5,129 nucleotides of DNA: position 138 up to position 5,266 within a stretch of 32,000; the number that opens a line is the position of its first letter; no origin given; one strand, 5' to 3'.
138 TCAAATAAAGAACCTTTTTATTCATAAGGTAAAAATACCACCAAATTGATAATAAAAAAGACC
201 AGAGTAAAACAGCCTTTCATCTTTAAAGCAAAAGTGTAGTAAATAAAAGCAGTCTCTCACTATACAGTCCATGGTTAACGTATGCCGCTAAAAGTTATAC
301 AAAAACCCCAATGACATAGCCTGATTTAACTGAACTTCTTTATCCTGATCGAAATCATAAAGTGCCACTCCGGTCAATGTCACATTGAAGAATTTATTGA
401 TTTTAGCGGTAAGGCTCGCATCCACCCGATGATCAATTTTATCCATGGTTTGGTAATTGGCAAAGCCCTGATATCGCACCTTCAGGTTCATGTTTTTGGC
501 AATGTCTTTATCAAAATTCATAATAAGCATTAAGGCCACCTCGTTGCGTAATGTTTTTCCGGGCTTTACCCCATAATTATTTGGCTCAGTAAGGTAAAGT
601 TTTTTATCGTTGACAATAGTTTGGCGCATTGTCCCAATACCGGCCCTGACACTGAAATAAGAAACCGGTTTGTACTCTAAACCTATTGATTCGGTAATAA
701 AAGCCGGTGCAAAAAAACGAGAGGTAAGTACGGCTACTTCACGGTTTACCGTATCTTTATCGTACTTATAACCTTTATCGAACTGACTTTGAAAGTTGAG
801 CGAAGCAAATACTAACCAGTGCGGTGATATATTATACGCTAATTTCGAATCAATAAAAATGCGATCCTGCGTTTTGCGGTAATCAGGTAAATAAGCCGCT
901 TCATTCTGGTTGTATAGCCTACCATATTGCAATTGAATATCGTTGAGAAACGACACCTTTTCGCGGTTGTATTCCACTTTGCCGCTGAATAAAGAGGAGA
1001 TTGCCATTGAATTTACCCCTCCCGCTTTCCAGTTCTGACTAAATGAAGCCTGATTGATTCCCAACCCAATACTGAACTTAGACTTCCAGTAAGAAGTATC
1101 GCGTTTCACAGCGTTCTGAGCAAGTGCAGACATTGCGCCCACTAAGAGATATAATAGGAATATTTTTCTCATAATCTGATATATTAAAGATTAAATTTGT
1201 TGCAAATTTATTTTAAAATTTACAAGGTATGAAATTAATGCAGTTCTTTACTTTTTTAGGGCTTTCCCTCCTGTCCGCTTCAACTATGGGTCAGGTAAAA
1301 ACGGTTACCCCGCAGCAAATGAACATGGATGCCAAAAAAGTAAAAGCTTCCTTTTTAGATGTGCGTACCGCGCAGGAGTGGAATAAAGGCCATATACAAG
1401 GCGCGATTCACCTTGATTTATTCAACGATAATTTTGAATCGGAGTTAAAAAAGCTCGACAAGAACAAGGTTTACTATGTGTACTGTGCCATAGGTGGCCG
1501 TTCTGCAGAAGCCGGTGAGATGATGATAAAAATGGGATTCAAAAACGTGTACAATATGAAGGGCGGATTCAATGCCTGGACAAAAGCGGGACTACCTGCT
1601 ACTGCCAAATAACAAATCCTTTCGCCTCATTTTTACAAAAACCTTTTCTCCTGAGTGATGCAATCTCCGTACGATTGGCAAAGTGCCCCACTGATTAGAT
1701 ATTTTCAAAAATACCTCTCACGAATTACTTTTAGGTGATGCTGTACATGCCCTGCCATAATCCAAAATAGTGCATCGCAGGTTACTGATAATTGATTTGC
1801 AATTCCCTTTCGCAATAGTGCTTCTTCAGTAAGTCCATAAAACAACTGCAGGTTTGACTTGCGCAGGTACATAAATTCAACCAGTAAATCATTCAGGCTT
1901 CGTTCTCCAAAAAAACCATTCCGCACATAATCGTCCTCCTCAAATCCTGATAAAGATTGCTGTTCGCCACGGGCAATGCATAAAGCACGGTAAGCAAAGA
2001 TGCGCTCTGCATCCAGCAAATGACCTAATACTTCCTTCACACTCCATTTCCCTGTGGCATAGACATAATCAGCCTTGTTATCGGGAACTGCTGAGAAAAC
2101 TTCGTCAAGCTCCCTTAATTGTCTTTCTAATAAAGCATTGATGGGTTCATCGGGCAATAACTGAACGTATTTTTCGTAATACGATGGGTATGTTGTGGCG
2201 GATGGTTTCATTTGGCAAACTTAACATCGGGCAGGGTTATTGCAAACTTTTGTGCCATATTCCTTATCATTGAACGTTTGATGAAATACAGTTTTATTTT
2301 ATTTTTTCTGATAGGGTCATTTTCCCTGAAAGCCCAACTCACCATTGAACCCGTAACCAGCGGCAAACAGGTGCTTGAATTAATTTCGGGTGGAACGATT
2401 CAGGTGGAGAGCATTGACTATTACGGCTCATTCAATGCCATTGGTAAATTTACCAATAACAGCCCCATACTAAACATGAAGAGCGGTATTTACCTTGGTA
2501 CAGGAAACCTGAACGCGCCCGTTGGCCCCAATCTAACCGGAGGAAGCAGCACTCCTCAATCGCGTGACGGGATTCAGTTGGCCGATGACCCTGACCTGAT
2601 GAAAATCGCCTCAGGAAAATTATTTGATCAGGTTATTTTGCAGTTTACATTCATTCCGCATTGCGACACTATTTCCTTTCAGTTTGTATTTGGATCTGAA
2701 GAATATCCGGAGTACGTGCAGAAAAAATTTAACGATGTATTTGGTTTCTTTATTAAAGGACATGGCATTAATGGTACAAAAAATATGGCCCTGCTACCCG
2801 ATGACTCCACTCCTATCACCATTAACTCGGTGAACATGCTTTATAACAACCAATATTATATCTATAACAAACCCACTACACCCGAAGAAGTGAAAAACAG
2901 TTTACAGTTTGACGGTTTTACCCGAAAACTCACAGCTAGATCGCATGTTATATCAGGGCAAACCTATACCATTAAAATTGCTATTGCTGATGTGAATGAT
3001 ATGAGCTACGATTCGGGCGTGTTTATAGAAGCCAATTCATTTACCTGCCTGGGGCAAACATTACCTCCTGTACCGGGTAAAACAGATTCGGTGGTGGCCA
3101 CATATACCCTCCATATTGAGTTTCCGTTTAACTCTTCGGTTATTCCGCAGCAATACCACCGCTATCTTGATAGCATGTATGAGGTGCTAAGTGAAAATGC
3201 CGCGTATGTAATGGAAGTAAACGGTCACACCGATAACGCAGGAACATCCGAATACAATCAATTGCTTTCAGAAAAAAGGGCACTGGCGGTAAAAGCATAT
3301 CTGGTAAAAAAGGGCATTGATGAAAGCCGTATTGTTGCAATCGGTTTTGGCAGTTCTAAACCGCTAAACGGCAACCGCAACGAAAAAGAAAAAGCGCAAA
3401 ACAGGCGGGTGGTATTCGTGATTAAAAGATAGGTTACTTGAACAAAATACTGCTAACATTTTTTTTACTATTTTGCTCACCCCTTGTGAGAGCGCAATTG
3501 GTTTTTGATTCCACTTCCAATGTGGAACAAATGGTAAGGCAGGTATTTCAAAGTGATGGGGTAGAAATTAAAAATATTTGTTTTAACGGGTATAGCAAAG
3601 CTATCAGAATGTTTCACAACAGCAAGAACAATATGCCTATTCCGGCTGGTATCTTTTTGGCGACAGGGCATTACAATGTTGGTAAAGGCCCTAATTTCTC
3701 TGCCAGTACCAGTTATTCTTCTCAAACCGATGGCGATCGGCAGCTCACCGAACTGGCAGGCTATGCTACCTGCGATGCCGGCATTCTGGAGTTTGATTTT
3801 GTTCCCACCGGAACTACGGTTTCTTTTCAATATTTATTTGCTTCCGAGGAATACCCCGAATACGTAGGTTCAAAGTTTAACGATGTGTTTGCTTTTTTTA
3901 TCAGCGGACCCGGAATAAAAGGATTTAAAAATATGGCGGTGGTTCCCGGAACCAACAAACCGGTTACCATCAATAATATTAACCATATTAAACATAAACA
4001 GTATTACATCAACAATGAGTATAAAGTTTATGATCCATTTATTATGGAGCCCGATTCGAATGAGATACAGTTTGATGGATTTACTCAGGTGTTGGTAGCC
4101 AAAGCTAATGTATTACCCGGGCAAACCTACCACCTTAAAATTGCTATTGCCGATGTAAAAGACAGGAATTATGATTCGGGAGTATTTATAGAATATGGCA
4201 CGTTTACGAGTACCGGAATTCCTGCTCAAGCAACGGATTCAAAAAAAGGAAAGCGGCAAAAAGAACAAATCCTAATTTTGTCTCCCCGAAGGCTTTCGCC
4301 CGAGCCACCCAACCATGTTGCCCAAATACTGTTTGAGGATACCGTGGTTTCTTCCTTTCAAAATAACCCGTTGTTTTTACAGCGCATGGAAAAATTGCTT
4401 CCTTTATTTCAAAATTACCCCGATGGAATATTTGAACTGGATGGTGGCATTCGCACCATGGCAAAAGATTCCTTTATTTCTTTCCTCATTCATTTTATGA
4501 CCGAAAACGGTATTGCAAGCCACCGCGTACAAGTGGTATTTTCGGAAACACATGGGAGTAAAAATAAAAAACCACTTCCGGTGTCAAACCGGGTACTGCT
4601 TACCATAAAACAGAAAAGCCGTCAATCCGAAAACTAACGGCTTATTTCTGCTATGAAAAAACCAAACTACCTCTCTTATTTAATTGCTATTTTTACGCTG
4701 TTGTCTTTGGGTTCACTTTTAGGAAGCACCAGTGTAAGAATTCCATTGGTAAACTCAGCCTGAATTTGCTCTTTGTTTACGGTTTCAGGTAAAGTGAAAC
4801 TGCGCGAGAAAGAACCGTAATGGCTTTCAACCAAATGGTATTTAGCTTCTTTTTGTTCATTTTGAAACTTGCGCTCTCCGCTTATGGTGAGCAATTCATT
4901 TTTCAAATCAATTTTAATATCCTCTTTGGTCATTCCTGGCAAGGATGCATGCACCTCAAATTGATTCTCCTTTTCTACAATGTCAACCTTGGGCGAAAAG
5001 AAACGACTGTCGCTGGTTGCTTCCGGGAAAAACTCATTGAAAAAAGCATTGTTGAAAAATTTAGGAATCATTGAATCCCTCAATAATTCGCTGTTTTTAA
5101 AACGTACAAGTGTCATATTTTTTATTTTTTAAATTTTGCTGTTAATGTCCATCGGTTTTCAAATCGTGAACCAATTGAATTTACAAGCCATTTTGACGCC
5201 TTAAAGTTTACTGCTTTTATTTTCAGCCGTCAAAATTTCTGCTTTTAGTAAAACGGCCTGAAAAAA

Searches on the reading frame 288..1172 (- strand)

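Call 111: search_protein_families(library=pfam, proteins=[window:288-1172:-], max_evalue=0.00001)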
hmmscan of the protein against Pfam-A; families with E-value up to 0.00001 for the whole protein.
window:288-1172:- (294 aa): 2 families
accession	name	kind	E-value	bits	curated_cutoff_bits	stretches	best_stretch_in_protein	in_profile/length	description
PF11276.14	DUF3078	-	2.1e-23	83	25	1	39-135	1-92/92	Protein of unknown function (DUF3078)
PF04338.18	DUF481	-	1.7e-08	35.2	21.1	0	171-294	102-210/210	Protein of unknown function, DUF481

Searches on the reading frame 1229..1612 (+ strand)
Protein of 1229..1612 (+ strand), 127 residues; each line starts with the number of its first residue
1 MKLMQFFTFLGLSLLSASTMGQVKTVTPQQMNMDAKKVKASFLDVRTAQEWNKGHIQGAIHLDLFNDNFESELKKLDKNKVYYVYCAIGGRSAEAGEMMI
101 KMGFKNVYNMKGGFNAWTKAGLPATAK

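Call 111: search_protein_families(library=pfam, proteins=[window:1229-1612:+], max_evalue=0.00001)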
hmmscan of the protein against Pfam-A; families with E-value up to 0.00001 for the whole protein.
window:1229-1612:+ (127 aa): 1 family
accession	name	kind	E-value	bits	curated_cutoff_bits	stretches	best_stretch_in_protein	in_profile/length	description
PF00581.25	Rhodanese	-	1.7e-24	86.7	22.2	1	32-119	8-101/102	Rhodanese-like domain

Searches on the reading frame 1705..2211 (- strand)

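Call 111: search_protein_families(library=pfam, proteins=[window:1705-2211:-], max_evalue=0.00001)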
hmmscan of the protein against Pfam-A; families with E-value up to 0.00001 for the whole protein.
window:1705-2211:- (168 aa): 1 family
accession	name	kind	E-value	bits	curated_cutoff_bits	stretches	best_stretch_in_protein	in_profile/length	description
PF12867.12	DinB_2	-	1.6e-17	64.6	24.8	1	28-163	2-128/128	DinB superfamily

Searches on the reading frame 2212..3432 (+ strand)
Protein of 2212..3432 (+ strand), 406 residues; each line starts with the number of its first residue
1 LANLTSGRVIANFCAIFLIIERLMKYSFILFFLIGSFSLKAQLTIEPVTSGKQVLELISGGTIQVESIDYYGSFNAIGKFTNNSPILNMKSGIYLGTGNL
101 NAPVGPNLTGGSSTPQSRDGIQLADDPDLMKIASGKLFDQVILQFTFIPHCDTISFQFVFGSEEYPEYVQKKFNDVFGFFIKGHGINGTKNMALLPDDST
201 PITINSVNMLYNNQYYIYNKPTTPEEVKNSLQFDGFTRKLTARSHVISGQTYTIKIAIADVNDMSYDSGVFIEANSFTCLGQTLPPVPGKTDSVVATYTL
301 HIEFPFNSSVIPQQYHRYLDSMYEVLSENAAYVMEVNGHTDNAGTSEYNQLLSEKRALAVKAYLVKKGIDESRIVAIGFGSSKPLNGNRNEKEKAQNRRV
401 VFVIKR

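Call 111: search_protein_families(library=pfam, proteins=[window:2212-3432:+], max_evalue=0.00001)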
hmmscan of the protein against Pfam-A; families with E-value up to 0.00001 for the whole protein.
window:2212-3432:+ (406 aa): 1 family
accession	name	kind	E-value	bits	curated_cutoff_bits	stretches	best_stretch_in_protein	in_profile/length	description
PF00691.25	OmpA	-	3.4e-23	82.3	27.2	1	304-398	2-98/98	OmpA family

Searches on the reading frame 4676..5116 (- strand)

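Call 111: search_protein_families(library=pfam, proteins=[window:4676-5116:-], max_evalue=0.00001)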
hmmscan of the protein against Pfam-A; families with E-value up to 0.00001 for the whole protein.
window:4676-5116:- (146 aa): 2 families
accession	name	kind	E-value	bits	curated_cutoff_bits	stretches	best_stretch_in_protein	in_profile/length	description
PF00011.27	HSP20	-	6.5e-27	94.1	20.8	1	45-145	1-101/102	Hsp20/alpha crystallin family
PF17886.7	ArsA_HSP20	-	4.9e-08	32.9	22.5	1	51-128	2-60/63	HSP20-like domain found in ArsA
